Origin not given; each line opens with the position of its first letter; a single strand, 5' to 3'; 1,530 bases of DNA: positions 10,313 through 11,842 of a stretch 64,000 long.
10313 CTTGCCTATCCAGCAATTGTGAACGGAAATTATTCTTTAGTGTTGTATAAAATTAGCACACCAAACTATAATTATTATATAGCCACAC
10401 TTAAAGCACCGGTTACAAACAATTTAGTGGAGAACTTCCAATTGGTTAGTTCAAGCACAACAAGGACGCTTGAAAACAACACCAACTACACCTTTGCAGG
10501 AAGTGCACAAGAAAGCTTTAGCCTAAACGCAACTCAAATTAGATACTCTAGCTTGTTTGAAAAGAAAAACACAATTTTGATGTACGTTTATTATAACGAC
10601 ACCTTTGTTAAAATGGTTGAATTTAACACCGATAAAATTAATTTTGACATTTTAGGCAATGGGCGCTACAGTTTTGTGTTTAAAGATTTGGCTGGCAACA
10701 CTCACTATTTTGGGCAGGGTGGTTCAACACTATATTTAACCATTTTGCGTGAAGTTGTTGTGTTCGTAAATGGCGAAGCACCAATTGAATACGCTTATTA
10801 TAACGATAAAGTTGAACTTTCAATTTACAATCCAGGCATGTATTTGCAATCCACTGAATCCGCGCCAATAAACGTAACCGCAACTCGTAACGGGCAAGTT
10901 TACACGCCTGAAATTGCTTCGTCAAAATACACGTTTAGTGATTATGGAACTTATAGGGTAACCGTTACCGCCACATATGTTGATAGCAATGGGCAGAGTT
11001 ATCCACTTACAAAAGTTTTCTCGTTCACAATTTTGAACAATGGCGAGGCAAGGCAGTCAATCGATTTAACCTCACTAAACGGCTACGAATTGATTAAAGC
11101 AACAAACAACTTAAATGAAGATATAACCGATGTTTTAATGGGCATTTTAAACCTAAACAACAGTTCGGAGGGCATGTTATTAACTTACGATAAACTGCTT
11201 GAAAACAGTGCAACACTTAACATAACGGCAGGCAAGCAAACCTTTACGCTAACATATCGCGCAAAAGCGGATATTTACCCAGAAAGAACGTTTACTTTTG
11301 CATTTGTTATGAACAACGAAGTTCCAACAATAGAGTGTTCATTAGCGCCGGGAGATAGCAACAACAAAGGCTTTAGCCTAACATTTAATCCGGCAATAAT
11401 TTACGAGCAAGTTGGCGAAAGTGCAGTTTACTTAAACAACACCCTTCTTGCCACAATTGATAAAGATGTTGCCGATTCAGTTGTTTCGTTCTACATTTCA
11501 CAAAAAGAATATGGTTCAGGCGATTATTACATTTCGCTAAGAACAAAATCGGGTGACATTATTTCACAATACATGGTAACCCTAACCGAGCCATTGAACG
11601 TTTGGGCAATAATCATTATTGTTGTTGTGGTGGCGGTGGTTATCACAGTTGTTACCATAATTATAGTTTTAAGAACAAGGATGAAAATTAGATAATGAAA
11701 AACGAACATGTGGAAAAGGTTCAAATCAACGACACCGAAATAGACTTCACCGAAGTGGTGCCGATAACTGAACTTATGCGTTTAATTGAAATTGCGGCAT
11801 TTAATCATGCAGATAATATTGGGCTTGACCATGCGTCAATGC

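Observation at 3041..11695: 2849-aa membrane-anchored giant protein with a TTG start and no recognisable domains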

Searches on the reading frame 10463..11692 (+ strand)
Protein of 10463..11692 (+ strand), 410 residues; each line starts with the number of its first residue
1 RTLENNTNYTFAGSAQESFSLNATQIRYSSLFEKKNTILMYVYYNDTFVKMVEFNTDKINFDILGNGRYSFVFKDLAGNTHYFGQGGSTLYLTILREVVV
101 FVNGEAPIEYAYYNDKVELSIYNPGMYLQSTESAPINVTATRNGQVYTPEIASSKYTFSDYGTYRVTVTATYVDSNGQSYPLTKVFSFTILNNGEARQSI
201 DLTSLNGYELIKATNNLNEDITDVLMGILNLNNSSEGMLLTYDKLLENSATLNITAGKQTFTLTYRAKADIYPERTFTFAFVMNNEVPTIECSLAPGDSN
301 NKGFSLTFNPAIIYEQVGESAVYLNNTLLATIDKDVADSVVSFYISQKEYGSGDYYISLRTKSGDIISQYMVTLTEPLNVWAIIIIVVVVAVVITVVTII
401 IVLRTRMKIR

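Call 65: search_protein_representatives(alignment_id=A4)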
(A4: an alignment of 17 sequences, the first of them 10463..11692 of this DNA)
Query: 17 sequences, 412 profile positions. Proteins with E-value up to 0.001 (for the whole library): 881; up to 1e-10: 553; up to 1e-30: 390. The best 150 are listed.
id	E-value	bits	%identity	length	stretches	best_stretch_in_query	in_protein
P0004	1.7e-169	580.5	-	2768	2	2-412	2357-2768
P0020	3.4e-163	559.7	-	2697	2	3-412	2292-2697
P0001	1.5e-160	551.0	-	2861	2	3-412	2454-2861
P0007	4.2e-158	542.9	-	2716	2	3-412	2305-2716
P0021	5.7e-158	542.5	-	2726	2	8-412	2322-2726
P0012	6.3e-156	535.7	-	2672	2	9-412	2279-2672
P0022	1.4e-155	534.6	-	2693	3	7-412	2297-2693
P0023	3.0e-154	530.2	-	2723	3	3-412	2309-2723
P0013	5.7e-154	529.3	-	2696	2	10-412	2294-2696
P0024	5.0e-153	526.2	-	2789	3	7-412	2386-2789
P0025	1.7e-150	517.8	-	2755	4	12-412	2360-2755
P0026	2.7e-150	517.2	-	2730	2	2-412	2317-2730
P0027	5.6e-150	516.1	-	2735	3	2-412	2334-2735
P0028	9.7e-150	515.4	-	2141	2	3-412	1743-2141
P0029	1.3e-149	514.9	-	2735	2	12-412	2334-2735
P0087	4.5e-100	351.8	-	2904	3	10-412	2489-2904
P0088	1.3e-98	347.0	-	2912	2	9-412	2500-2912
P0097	3.3e-85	302.8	-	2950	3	14-412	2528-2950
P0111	4.2e-72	259.7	-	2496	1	28-412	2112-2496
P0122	8.5e-70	252.0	-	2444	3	9-411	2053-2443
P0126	7.0e-69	249.0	-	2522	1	29-412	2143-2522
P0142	4.4e-66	239.8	-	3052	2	30-412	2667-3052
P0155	8.6e-65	235.6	-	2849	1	36-412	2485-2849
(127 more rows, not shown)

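Call 68: search_protein_families(library=pfam, alignment_id=A5, max_evalue=0.01)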
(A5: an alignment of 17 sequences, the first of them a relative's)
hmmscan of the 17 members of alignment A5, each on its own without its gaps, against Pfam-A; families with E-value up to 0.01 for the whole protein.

A. member 1, P0142 (3052 aa): 0 families

B. families by the number of members that match (of 17 scanned): 3 families
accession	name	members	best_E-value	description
PF13620.12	CarboxypepD_reg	1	7.9e-07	Carboxypeptidase regulatory-like domain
PF13715.12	CarbopepD_reg_2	1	1.3e-05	CarboxypepD_reg-like domain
PF09394.16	Inhibitor_I42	1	0.004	Chagasin family peptidase inhibitor I42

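Call 70: find_encoding_contigs(protein=P0142, flank=5000, max_places=2)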
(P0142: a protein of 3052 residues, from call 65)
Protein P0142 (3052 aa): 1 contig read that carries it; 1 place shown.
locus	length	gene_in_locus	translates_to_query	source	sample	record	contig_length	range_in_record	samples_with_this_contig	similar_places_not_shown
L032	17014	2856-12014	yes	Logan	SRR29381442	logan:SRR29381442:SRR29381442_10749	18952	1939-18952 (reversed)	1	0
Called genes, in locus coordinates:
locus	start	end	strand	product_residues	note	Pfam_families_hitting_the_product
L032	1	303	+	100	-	?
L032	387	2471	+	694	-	PF02534:T4SS-DNA_transf, PF10412:TrwB_AAD_bind, PF12696:TraG-D_C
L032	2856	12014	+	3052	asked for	-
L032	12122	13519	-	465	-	PF07497:Rho_RNA_bind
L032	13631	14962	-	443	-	PF20769:YPEB_N, PF14620:YPEB_PepSY1-2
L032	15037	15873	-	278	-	PF01471:PG_binding_1, PF07486:Hydrolase_2, PF00397:WW (weak)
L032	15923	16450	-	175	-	PF09551:Spore_II_R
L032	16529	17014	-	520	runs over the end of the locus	PF12673:SipL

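Call 71: find_encoding_contigs(protein=P0097, flank=6000, max_places=2)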
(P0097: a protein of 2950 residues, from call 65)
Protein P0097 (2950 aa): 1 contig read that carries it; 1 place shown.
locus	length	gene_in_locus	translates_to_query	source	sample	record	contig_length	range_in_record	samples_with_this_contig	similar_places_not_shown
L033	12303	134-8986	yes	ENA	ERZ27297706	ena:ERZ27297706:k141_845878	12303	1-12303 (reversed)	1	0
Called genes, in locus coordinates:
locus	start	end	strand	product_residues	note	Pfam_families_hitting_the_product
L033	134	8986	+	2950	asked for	-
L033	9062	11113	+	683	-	PF02534:T4SS-DNA_transf, PF00270:DEAD (faint), PF10412:TrwB_AAD_bind, PF12696:TraG-D_C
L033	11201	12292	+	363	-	-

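Call 72: find_encoding_contigs(protein=P0122, flank=6000, max_places=2)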
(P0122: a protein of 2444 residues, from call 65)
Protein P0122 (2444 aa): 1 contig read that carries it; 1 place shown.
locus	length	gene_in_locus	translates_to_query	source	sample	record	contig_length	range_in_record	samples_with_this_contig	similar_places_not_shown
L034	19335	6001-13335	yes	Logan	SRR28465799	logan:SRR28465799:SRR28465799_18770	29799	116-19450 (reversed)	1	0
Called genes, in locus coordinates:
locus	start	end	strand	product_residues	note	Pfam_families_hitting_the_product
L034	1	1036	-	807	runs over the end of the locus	-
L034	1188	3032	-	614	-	-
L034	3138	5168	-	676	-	PF02534:T4SS-DNA_transf, PF10412:TrwB_AAD_bind, PF12696:TraG-D_C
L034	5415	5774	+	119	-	PF18895:T4SS_pilin (weak)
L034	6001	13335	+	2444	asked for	-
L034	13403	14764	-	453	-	-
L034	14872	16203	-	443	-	PF20769:YPEB_N, PF14620:YPEB_PepSY1-2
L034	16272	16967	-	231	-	PF01471:PG_binding_1, PF07486:Hydrolase_2, PF00397:WW (faint)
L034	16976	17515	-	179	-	PF09551:Spore_II_R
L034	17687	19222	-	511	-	PF12673:SipL (weak)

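Call 73: find_encoding_contigs(protein=P0111, flank=6000, max_places=2)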
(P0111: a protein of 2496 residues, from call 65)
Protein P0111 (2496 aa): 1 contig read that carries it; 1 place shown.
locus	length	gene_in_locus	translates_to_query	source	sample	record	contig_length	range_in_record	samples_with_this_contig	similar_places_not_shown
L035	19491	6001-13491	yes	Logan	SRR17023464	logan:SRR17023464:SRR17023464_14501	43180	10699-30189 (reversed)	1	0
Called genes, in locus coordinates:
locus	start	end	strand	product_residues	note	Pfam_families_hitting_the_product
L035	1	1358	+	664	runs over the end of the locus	PF02534:T4SS-DNA_transf, PF10412:TrwB_AAD_bind, PF12696:TraG-D_C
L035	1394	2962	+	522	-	PF00501:AMP-binding, PF13193:AMP-binding_C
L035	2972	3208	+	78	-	PF00550:PP-binding (weak)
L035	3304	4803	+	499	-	PF03062:MBOAT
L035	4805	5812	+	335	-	-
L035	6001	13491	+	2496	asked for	-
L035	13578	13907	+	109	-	PF12647:RNHCP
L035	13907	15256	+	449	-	PF00308:Bac_DnaA, PF01695:IstB_IS21 (weak), PF00004:AAA (weak), PF08299:Bac_DnaA_C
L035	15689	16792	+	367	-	PF00712:DNA_pol3_beta, PF02767:DNA_pol3_beta_2 (weak), PF00712:DNA_pol3_beta (weak), PF02767:DNA_pol3_beta_2, PF00712:DNA_pol3_beta (weak), PF02768:DNA_pol3_beta_3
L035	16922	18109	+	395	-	PF00266:Aminotran_5, PF01212:Beta_elim_lyase, PF01041:DegT_DnrJ_EryC1 (weak)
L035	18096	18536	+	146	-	PF01592:NifU_N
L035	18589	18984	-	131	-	PF02082:Rrf2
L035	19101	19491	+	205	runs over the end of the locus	PF04239:DUF421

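Call 94: find_encoding_contigs(protein=P0126, flank=8000, max_places=2)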
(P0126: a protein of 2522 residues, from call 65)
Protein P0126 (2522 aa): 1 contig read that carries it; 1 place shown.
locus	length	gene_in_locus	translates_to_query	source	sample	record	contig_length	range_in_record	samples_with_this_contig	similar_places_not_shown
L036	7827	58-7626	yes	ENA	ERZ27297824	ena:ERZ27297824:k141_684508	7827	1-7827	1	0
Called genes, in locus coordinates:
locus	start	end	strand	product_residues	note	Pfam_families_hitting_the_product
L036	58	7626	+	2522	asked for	-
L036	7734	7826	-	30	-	?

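Call 95: find_encoding_contigs(protein=P0088, flank=8000, max_places=2)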
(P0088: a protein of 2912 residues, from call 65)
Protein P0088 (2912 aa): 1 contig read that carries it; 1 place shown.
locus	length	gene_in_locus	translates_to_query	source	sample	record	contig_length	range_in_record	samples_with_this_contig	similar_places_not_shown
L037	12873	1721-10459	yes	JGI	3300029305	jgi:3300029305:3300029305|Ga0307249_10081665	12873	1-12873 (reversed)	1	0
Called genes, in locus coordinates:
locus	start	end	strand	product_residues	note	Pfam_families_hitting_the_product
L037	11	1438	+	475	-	PF20769:YPEB_N, PF14620:YPEB_PepSY1-2, PF03413:PepSY (faint)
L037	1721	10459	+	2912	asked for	-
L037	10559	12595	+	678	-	PF02534:T4SS-DNA_transf, PF10412:TrwB_AAD_bind, PF12696:TraG-D_C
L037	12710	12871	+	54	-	?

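Call 108: find_related_loci(query=A5, collection=metagenome_contigs, flank=7000)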
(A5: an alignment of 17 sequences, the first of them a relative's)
Query A5 (3052 aa) in metagenome_contigs; peptide patterns used: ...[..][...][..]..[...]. (x = any residue, [..] = any of these).
76 stretches matched a pattern; 24 encode a relative of the query (tblastn E <= 1e-3); 24 distinct loci.
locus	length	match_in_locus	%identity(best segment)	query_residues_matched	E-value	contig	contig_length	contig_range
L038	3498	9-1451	61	2564-3052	0e+0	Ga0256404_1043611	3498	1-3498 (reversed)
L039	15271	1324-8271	34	324-3052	2e-156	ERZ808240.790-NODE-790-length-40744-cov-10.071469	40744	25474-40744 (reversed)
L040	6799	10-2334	36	2268-3052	2e-117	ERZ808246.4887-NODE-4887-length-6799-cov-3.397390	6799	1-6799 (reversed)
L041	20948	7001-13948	33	324-3052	3e-152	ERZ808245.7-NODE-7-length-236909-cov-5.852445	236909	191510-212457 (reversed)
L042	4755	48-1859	34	2417-3051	9e-75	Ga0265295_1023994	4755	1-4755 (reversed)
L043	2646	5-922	42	2733-3051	7e-64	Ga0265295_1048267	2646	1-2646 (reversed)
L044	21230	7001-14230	32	256-3052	2e-49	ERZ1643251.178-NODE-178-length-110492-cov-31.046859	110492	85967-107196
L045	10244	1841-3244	32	2608-3052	4e-48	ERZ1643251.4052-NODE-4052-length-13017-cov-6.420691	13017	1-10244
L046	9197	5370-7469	30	2358-3052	4e-40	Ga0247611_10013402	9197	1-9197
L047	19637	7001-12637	30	1134-3052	9e-39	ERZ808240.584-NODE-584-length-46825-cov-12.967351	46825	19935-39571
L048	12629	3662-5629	29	2422-3052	2e-38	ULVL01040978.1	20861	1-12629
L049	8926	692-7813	29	353-3052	1e-38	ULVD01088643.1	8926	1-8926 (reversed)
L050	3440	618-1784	32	2673-3052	6e-39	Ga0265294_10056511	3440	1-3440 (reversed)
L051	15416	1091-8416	26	365-3052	8e-37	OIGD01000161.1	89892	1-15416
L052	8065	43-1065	35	2710-3052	2e-34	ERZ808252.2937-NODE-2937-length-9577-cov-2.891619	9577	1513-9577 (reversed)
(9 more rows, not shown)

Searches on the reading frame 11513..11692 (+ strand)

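Call 90: search_protein_families(library=ncbifam, proteins=[window:11513-11692:+], max_evalue=10)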
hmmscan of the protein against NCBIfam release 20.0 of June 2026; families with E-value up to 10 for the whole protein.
seq(60 aa): 1 family
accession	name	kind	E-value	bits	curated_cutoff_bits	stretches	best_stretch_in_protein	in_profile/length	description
NF010254.0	PRK13700.1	subfamily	0.1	11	1221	1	8-52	87-130/735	F-type conjugal transfer protein TraD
